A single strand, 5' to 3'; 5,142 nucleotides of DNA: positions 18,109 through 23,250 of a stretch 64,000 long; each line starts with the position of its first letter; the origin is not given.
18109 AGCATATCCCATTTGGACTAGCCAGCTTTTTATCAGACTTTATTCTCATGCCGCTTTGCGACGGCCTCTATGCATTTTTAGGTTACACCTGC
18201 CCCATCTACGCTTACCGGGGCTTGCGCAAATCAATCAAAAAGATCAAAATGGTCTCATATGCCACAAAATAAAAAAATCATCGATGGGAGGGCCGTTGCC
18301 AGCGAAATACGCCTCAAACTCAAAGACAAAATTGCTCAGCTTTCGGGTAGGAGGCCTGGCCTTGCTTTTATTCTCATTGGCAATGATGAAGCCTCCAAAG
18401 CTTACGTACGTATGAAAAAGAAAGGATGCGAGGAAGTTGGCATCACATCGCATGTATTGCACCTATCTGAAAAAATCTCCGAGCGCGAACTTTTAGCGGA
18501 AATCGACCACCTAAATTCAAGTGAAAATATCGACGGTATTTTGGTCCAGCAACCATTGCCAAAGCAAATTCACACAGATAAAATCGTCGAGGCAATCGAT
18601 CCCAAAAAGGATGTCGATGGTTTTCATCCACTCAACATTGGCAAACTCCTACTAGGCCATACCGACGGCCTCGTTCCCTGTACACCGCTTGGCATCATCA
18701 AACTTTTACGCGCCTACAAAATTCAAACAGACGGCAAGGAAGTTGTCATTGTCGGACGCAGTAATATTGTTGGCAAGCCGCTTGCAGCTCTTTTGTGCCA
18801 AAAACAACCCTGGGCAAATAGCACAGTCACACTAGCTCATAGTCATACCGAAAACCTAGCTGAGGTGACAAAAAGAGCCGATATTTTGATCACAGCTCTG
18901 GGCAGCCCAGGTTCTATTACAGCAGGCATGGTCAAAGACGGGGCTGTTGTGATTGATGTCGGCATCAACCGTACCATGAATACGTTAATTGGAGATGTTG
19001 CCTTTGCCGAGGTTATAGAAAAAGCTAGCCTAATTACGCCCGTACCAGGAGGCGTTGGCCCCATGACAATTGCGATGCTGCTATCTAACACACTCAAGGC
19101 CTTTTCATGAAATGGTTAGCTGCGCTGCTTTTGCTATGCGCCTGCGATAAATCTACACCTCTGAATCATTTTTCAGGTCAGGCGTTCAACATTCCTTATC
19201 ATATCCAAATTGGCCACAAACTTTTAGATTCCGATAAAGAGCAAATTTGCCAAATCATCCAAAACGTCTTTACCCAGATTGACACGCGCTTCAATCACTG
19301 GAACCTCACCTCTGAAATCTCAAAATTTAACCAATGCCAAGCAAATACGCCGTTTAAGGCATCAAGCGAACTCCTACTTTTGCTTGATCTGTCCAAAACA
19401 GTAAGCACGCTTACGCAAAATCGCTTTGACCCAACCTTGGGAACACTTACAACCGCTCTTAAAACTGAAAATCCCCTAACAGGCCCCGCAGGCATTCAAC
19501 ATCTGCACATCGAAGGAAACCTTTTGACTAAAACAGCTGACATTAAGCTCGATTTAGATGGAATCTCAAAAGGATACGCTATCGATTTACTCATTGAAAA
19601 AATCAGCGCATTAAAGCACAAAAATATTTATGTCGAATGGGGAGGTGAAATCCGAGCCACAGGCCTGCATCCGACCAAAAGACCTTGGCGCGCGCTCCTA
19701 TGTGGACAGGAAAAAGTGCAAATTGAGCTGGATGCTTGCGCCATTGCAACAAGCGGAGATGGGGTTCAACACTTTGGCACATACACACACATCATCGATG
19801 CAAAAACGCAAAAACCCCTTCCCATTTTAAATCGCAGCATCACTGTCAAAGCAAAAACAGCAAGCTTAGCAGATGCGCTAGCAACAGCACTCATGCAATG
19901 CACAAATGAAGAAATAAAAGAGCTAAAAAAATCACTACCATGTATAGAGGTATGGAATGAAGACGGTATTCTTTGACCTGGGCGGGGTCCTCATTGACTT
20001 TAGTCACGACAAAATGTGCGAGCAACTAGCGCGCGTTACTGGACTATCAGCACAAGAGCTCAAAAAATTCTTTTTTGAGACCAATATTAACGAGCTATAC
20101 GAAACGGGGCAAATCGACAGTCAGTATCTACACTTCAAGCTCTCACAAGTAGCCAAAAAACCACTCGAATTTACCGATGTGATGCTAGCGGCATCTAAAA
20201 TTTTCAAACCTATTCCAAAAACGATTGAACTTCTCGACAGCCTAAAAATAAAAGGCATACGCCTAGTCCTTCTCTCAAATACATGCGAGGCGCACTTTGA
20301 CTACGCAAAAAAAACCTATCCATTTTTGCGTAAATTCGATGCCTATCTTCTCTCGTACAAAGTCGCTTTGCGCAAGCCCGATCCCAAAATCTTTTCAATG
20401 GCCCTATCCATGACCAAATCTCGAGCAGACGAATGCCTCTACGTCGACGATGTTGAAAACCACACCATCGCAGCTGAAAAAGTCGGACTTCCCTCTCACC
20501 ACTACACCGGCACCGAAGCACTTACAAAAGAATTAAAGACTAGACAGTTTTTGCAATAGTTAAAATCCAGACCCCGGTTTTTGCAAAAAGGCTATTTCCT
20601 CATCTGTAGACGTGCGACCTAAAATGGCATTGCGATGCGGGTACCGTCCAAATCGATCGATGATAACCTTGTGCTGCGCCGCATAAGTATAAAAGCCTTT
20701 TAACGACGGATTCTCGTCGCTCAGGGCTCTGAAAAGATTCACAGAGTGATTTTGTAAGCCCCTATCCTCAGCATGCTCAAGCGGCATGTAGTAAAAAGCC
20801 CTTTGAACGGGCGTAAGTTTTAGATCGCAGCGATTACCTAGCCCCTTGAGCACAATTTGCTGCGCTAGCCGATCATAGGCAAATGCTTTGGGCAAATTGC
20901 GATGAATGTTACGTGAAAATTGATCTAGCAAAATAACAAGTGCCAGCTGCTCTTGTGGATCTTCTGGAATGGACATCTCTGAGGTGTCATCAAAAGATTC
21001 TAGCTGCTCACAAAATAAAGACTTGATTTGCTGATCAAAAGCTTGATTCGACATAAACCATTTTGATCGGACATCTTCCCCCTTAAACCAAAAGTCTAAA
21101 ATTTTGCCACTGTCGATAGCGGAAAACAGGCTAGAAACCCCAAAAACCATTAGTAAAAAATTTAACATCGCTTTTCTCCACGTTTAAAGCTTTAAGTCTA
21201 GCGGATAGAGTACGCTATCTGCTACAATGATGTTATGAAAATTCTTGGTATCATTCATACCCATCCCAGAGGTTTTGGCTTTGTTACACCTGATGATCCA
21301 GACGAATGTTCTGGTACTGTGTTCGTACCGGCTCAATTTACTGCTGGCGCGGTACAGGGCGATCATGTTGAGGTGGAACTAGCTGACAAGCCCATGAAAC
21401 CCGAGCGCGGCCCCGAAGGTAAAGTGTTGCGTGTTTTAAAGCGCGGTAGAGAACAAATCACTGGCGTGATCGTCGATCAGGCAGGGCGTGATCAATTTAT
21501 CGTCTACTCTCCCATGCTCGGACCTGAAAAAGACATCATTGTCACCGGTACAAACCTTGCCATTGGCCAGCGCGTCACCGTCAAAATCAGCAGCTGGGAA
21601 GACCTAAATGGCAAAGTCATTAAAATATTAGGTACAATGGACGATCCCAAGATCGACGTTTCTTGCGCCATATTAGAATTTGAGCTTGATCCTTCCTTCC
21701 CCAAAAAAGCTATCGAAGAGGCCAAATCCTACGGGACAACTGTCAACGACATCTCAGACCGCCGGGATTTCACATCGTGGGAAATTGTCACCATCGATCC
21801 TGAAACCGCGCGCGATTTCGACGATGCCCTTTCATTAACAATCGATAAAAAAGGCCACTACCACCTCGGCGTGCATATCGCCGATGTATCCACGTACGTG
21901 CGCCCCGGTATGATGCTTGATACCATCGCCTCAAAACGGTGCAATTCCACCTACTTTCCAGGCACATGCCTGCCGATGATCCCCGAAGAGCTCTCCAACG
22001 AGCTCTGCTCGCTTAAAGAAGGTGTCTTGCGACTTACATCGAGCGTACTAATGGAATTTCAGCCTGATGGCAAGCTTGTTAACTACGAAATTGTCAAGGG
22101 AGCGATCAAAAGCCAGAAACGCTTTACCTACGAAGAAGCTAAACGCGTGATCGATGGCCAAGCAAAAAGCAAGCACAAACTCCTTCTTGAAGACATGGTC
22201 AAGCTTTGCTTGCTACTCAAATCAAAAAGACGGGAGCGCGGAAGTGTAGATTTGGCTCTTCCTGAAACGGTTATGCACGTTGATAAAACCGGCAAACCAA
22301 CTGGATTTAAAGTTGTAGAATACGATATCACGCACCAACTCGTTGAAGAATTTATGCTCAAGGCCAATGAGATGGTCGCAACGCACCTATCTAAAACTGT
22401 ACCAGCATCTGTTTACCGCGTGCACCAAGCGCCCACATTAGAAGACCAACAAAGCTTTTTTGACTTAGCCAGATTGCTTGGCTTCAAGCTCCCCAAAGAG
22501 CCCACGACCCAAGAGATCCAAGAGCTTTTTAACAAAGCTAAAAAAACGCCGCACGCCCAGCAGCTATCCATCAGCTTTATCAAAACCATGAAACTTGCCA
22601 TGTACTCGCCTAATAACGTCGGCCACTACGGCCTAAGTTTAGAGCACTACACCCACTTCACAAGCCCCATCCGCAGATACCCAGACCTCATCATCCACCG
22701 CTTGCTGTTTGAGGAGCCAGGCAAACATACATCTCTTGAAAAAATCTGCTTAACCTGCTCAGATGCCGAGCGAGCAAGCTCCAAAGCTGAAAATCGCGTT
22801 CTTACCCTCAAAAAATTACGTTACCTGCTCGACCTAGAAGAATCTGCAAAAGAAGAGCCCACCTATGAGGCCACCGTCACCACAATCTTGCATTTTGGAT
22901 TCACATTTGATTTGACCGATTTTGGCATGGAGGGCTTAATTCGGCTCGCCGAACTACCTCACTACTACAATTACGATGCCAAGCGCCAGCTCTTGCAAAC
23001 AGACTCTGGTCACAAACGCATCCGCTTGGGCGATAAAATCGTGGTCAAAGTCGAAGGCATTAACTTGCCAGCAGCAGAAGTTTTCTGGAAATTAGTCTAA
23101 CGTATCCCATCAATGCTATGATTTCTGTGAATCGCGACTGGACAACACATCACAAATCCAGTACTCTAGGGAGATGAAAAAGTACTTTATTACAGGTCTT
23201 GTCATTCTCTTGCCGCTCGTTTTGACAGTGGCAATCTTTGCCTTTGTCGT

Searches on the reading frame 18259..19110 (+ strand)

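Call 43: search_protein_families(library=pfam, proteins=[window:18259-19110:+], max_evalue=0.001)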
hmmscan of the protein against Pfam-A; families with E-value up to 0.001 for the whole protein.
window:18259-19110:+ (283 aa): 3 families
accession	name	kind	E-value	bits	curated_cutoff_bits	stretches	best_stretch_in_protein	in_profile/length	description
PF02882.25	THF_DHG_CYH_C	-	3.7e-65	218.6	27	1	123-282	1-156/160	Tetrahydrofolate dehydrogenase/cyclohydrolase, NAD(P)-binding domain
PF00763.28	THF_DHG_CYH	-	1.8e-40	138.2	32.8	1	8-120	1-115/115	Tetrahydrofolate dehydrogenase/cyclohydrolase, catalytic domain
PF24696.1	UGSC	-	0.0001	23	25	1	194-236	70-112/172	UGSC family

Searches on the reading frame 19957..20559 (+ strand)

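Call 43: search_protein_families(library=pfam, proteins=[window:19957-20559:+], max_evalue=0.001)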
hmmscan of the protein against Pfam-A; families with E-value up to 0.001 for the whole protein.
window:19957-20559:+ (200 aa): 3 families
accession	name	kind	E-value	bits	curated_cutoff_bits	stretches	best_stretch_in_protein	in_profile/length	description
PF00702.32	Hydrolase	-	2.5e-15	57.8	26.4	1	1-177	1-191/191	haloacid dehalogenase-like hydrolase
PF13419.12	HAD_2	-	2e-13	51.3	23.8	1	5-179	2-174/178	Haloacid dehalogenase-like hydrolase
PF13344.12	Hydrolase_6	-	5.1e-05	23.7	27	0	84-115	14-46/101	Haloacid dehalogenase-like hydrolase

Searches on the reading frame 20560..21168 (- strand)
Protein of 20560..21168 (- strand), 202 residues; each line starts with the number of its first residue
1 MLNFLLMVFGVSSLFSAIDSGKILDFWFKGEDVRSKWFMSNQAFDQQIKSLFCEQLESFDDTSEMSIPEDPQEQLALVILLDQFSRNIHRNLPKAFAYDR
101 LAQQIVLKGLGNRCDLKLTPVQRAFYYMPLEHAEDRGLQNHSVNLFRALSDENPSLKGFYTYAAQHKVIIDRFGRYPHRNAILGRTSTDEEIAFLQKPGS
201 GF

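Call 43: search_protein_families(library=pfam, proteins=[window:20560-21168:-], max_evalue=0.001)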
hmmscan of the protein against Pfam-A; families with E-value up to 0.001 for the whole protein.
window:20560-21168:- (202 aa): 1 family
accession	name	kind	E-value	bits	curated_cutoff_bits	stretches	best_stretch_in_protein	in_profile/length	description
PF06041.17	DUF924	-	1.8e-59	201.3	27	1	23-199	1-180/180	Bacterial protein of unknown function (DUF924)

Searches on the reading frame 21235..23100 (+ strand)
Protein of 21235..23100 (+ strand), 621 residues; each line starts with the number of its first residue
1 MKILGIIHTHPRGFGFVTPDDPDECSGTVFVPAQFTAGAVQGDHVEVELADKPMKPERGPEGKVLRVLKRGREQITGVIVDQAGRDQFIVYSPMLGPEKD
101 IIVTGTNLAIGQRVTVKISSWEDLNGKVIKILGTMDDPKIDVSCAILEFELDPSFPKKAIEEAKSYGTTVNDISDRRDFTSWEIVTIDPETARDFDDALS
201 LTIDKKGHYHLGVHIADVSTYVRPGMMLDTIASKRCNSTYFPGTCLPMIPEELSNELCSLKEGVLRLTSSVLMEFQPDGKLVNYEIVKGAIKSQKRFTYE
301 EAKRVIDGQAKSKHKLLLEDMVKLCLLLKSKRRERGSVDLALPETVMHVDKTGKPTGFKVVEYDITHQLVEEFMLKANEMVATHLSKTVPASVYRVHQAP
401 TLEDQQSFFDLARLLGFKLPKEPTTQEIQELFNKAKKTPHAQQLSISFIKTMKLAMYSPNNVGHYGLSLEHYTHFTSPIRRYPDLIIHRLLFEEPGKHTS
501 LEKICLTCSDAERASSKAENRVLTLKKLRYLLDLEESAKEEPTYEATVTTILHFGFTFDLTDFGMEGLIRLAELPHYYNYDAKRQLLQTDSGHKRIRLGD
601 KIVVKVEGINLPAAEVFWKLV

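Call 44: search_protein_families(library=pfam, proteins=[window:21235-23100:+], max_evalue=0.0001)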
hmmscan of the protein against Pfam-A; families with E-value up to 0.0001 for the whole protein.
window:21235-23100:+ (621 aa): 4 families
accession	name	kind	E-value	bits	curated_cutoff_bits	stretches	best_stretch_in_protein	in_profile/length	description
PF00773.25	RNB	-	2e-102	343.2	29.3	1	176-491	1-320/326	RNB domain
PF17876.7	CSD2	-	2.8e-19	69.4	26.2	2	100-156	12-74/74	Cold shock domain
PF08206.17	OB_RNB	-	3.8e-10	39.7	24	1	5-67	1-58/58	Ribonuclease B OB domain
PF00575.29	S1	-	1.2e-05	26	22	0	541-610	5-63/74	S1 RNA binding domain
